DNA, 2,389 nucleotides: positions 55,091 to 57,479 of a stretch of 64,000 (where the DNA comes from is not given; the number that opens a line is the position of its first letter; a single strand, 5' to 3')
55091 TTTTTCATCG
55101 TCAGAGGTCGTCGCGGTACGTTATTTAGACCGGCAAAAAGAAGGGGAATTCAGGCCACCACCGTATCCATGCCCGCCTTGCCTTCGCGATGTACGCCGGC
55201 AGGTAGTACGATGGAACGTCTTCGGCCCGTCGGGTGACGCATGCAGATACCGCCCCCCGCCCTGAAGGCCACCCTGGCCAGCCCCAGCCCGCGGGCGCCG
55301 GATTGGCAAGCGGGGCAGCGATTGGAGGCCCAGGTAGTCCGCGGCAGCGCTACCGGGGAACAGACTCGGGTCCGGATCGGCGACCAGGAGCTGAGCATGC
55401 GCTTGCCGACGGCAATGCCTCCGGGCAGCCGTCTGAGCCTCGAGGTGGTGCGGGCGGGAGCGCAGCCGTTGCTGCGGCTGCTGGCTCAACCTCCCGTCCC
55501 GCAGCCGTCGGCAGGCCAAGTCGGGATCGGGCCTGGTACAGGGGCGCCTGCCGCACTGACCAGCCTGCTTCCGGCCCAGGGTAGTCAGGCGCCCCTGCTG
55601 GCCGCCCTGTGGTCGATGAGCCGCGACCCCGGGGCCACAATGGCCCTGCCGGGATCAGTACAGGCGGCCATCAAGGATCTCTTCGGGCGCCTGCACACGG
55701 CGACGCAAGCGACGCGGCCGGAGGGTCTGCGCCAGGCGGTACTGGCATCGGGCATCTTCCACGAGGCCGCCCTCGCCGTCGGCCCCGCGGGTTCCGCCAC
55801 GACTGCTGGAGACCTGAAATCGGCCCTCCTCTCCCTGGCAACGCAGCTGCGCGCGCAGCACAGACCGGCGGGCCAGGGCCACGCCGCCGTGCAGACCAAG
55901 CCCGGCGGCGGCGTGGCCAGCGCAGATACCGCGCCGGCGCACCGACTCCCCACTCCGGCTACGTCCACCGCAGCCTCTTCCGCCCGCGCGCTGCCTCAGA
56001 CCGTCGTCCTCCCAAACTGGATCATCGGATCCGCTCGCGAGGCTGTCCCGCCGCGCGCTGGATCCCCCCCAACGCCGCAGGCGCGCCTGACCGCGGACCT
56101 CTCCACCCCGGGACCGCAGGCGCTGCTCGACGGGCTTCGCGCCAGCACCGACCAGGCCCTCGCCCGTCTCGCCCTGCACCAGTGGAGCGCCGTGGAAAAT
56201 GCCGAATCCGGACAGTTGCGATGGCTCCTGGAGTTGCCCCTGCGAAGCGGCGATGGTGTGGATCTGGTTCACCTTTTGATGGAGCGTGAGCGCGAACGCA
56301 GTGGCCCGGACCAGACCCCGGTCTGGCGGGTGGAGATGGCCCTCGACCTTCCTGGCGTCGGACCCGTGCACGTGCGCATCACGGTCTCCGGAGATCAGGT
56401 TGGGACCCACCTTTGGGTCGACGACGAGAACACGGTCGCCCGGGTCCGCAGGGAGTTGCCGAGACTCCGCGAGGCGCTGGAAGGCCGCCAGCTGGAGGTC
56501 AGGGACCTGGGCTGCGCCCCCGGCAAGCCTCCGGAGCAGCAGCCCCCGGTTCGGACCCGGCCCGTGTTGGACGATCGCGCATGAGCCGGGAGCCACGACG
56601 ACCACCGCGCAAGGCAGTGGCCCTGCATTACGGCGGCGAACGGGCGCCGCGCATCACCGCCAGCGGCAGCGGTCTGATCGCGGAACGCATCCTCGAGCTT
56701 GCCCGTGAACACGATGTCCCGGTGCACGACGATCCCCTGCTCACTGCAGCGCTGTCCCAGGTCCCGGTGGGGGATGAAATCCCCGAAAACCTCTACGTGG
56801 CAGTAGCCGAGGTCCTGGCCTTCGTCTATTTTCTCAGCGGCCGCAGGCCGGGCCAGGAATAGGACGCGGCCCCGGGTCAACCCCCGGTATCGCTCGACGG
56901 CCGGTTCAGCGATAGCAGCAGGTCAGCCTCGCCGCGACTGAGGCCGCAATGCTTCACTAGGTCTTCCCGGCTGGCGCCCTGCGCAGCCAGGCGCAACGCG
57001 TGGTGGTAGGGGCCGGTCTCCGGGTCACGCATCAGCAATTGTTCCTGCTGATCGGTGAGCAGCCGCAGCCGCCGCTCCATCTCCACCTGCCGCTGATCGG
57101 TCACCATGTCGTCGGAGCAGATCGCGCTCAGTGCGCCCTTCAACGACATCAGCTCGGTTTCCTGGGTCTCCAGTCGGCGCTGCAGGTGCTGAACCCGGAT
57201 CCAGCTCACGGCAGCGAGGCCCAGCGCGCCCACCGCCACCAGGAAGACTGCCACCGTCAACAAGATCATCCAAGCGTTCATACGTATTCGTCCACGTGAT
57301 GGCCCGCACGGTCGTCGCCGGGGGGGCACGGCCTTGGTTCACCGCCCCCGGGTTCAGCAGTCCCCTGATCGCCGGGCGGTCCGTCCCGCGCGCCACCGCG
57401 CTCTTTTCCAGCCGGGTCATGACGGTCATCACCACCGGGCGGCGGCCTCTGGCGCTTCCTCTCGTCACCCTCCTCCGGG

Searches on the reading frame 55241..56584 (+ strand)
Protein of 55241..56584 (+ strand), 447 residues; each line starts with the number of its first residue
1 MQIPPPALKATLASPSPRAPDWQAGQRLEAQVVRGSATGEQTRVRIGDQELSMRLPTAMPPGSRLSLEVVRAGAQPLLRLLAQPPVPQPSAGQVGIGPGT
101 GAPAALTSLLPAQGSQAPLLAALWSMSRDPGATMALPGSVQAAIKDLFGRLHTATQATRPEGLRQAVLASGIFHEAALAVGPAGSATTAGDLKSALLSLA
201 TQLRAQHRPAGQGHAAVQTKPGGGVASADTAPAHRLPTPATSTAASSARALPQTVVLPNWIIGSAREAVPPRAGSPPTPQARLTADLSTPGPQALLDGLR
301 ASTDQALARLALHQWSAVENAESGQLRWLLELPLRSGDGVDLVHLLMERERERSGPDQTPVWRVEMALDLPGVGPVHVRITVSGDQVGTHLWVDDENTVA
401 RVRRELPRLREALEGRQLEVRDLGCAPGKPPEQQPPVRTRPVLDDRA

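Call 3: search_protein_families(library=pfam, proteins=[window:55241-56584:+], max_evalue=0.01)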
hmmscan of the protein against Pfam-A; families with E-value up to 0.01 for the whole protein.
window:55241-56584:+ (447 aa): 1 family
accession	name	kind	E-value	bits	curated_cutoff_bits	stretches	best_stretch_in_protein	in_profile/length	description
PF02120.21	Flg_hook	-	8.5e-17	61.2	29.8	1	356-434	7-85/85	Flagellar hook-length control protein FliK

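Call 4: search_protein_families(library=ncbifam, proteins=[window:55241-56584:+], max_evalue=0.01)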
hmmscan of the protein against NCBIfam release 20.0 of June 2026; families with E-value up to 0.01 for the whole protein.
window:55241-56584:+ (447 aa): 0 families

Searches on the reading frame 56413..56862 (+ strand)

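Call 3: search_protein_families(library=pfam, proteins=[window:56413-56862:+], max_evalue=0.01)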
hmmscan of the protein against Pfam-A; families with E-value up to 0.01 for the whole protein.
window:56413-56862:+ (149 aa): 1 family
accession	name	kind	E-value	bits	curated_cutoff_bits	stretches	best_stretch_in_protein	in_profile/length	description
PF01312.24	Bac_export_2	-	4.5e-19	69.3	24.4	1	66-138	260-335/335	FlhB HrpN YscU SpaS Family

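Call 4: search_protein_families(library=ncbifam, proteins=[window:56413-56862:+], max_evalue=0.01)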
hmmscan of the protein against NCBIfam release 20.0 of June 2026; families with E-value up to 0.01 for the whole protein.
window:56413-56862:+ (149 aa): 8 families
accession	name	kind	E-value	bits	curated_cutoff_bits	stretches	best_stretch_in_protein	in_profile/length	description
TIGR00789.1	flhB_rel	hypoth_equivalog_domain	1.6e-24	85.9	117.35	1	66-140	3-79/84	FlhB-like flagellar biosynthesis protein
TIGR00328.1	flhB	equivalog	1.8e-18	66.8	349.25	1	68-143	268-346/348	flagellar biosynthesis protein FlhB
NF009117.0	PRK12468.1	equivalog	2.5e-14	52.9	712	1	64-142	270-351/386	flagellar biosynthesis protein FlhB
NF009411.0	PRK12772.1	equivalog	1.3e-13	50.2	739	1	65-142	527-607/610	fused FliR family export protein/FlhB family type III secretion system protein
TIGR01404.2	FlhB_rel_III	equivalog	1.5e-11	44.3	358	1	64-138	261-338/341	type III secretion system export apparatus subunit SctU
NF009364.0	PRK12721.1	equivalog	3.6e-08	33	381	1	62-139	261-341/352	EscU/YscU/HrcU family type III secretion system export apparatus switch protein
NF004950.0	PRK06298.1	equivalog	3.5e-07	29.6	434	1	65-143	265-346/360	type III secretion system protein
NF009412.0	PRK12773.1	equivalog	2.7e-05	22.6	886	1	64-136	565-640/649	flagellar biosynthesis protein FlhB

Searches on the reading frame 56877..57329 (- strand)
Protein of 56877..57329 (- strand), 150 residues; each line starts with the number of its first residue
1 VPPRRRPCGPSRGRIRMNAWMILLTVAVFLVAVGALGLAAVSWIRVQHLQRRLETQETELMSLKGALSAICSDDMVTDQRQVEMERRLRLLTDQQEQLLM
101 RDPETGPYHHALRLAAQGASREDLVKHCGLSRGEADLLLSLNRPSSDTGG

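Call 3: search_protein_families(library=pfam, proteins=[window:56877-57329:-], max_evalue=0.01)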
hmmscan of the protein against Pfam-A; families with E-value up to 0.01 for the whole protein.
window:56877-57329:- (150 aa): 1 family
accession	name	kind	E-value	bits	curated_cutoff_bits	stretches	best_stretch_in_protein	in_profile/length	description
PF10975.14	DUF2802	-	3.4e-22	78.8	33.5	1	78-143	3-68/68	Protein of unknown function (DUF2802)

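Call 4: search_protein_families(library=ncbifam, proteins=[window:56877-57329:-], max_evalue=0.01)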
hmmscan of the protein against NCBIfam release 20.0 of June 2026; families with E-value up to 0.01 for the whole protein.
window:56877-57329:- (150 aa): 0 families
